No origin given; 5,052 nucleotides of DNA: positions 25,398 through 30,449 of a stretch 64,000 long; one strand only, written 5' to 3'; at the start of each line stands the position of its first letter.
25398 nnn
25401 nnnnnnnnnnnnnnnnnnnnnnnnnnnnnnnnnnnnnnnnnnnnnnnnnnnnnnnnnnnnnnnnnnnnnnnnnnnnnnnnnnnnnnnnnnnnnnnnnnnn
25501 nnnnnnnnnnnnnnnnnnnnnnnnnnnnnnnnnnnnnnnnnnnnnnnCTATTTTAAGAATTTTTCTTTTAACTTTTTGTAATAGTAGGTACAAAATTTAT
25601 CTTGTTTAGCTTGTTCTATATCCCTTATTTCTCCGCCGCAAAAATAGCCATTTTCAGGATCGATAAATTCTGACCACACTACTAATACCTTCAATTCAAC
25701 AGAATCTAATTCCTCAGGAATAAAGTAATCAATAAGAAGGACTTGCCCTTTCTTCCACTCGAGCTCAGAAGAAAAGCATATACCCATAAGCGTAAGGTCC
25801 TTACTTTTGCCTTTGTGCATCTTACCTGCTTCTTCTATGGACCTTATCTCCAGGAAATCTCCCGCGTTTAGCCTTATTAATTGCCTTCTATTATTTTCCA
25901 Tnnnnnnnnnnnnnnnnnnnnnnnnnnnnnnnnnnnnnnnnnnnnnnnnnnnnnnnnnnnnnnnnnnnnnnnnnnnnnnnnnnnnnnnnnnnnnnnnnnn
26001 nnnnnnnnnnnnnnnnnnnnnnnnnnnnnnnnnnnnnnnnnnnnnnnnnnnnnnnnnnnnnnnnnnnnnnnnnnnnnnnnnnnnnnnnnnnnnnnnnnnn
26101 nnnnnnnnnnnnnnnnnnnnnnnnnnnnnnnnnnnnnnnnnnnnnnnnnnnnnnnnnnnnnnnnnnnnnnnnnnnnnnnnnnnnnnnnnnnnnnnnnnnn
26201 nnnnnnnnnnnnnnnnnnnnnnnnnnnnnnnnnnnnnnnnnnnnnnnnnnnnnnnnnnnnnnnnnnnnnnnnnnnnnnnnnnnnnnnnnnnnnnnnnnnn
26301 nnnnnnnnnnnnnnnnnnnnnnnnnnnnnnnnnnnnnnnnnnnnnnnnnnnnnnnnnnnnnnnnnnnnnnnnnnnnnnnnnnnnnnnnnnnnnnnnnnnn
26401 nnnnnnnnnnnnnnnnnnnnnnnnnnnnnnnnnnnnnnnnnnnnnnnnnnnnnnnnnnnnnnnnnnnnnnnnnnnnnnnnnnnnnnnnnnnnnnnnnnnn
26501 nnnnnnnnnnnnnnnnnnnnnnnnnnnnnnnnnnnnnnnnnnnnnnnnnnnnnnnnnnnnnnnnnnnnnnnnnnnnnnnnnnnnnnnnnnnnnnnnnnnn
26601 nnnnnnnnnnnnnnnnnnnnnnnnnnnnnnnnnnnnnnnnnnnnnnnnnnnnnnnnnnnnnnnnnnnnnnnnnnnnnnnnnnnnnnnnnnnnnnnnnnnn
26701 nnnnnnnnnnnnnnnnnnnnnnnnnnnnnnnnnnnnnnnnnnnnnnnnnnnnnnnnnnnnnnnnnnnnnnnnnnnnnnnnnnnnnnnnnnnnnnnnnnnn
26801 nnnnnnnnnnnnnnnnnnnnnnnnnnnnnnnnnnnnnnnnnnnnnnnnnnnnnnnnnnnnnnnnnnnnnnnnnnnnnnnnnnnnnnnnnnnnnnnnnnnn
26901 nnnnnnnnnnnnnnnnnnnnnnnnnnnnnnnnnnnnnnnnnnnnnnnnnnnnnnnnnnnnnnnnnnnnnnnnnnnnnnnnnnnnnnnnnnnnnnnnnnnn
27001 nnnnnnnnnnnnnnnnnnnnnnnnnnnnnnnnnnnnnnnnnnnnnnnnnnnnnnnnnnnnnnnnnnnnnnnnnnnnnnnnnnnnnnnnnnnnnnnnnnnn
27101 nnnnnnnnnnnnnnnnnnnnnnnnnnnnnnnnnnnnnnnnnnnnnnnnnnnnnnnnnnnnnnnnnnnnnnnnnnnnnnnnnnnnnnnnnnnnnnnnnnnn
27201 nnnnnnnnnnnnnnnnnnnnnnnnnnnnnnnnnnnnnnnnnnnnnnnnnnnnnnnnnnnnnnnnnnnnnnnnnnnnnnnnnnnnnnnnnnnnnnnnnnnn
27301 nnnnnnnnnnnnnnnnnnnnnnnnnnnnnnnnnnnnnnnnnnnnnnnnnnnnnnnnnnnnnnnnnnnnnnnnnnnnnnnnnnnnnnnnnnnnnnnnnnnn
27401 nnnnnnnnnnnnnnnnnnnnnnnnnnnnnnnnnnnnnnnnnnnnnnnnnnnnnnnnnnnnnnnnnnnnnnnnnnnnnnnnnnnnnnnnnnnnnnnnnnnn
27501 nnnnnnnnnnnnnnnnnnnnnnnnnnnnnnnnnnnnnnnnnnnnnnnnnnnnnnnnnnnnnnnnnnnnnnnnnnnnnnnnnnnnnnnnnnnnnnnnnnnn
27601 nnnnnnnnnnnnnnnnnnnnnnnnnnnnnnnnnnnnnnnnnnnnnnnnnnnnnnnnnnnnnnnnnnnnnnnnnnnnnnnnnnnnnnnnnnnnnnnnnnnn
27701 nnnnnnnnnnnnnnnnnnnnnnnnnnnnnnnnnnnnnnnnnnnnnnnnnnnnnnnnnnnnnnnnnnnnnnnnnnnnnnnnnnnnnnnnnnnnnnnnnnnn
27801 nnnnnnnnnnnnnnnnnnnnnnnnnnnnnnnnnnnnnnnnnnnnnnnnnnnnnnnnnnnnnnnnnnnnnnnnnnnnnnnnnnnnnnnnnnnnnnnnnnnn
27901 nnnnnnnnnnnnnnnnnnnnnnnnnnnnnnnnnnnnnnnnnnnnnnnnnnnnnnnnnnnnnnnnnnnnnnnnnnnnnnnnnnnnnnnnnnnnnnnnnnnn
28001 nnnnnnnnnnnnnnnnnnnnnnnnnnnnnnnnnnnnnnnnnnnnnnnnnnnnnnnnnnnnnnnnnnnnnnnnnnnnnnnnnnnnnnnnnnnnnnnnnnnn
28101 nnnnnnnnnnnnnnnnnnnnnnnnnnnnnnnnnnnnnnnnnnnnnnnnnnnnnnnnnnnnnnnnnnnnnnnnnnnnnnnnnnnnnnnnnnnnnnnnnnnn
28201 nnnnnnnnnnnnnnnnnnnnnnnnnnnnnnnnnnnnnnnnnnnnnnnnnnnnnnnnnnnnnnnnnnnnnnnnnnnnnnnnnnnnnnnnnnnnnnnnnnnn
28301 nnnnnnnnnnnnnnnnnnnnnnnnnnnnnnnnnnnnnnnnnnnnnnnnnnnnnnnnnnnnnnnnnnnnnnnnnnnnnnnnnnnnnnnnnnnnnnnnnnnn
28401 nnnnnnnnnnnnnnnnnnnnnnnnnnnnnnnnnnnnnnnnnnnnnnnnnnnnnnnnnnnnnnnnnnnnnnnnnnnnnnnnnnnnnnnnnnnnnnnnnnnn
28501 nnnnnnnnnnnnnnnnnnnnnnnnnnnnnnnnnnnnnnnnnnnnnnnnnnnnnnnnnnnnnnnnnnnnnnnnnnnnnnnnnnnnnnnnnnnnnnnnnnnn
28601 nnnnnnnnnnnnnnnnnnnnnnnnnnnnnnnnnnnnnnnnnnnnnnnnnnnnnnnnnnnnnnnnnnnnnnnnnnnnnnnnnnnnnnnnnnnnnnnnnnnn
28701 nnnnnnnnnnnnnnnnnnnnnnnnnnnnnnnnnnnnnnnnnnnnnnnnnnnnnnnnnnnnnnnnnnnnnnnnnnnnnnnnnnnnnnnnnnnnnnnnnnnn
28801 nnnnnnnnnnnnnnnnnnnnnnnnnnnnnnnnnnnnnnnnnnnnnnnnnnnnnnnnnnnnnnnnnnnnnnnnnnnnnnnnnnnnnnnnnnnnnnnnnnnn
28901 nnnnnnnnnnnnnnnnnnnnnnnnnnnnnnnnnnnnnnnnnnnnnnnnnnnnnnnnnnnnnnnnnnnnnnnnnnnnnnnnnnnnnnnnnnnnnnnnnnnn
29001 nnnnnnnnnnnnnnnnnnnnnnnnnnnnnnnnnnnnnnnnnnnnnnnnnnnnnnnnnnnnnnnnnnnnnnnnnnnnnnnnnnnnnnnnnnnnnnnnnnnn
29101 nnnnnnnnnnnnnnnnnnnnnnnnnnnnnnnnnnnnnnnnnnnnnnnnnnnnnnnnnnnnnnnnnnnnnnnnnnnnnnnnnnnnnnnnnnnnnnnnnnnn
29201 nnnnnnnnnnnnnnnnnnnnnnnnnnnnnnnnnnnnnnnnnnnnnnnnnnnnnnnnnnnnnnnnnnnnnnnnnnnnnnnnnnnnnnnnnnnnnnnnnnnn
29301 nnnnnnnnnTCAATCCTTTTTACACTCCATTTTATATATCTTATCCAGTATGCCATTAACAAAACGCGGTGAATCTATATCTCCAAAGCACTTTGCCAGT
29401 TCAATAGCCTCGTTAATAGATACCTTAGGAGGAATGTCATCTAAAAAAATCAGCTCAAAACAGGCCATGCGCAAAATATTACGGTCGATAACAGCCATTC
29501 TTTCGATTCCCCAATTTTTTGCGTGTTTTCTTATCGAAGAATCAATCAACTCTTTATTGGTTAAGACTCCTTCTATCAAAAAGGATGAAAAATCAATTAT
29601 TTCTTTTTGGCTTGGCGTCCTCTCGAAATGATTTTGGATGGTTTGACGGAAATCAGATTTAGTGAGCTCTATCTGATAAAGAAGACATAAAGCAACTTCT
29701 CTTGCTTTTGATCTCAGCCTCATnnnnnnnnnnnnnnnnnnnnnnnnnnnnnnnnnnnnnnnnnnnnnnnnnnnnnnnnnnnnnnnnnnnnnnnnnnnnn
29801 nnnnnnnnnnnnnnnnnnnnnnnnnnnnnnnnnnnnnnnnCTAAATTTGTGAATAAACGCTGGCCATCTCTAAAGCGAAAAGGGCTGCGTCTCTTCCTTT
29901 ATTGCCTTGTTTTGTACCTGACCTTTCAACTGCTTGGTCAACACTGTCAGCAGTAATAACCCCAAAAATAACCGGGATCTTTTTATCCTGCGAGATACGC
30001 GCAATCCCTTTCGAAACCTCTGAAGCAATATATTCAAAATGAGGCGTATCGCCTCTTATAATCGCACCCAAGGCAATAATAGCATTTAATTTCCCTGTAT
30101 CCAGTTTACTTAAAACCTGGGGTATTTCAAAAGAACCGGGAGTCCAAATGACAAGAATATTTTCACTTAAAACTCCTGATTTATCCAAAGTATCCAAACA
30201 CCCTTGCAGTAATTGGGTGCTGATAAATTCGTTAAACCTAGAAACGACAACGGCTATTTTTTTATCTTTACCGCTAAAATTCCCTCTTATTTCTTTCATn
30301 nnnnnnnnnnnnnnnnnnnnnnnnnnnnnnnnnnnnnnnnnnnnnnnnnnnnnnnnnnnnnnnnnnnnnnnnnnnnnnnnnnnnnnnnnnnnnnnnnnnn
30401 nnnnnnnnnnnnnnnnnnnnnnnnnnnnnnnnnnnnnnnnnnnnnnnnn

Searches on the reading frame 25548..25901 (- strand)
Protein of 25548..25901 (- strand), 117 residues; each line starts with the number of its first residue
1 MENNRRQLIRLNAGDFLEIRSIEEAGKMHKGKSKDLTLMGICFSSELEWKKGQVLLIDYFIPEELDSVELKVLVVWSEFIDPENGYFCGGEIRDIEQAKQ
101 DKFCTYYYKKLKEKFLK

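Call 92: search_protein_families(library=pfam, proteins=[window:25548-25901:-], max_evalue=0.01)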
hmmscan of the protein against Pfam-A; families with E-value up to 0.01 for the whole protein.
window:25548-25901:- (117 aa): 1 family
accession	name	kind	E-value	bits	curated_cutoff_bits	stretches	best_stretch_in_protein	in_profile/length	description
PF07238.19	PilZ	-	0.0046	17.7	22.5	1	22-84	16-79/102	PilZ domain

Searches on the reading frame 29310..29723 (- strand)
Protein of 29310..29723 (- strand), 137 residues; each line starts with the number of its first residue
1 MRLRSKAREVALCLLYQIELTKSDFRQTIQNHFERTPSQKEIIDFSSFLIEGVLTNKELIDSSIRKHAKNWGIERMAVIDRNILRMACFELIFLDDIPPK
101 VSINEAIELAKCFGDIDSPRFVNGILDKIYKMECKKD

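Call 92: search_protein_families(library=pfam, proteins=[window:29310-29723:-], max_evalue=0.01)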
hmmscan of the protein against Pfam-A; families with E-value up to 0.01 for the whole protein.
window:29310-29723:- (137 aa): 1 family
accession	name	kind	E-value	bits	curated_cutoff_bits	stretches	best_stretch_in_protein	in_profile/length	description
PF01029.23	NusB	-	1.8e-37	129.2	23.1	1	6-131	2-133/133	NusB family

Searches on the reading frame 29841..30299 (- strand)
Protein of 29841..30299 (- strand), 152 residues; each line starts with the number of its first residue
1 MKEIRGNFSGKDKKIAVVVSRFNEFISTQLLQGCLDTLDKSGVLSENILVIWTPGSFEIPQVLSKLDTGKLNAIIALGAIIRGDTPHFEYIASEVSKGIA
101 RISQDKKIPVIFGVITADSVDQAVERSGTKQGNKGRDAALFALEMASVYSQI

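Call 92: search_protein_families(library=pfam, proteins=[window:29841-30299:-], max_evalue=0.01)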
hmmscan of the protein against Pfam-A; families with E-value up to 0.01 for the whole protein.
window:29841-30299:- (152 aa): 1 family
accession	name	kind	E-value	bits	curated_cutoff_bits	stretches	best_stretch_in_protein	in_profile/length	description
PF00885.24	DMRL_synthase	-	4.8e-51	172.7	26.7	1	13-148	2-137/139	6,7-dimethyl-8-ribityllumazine synthase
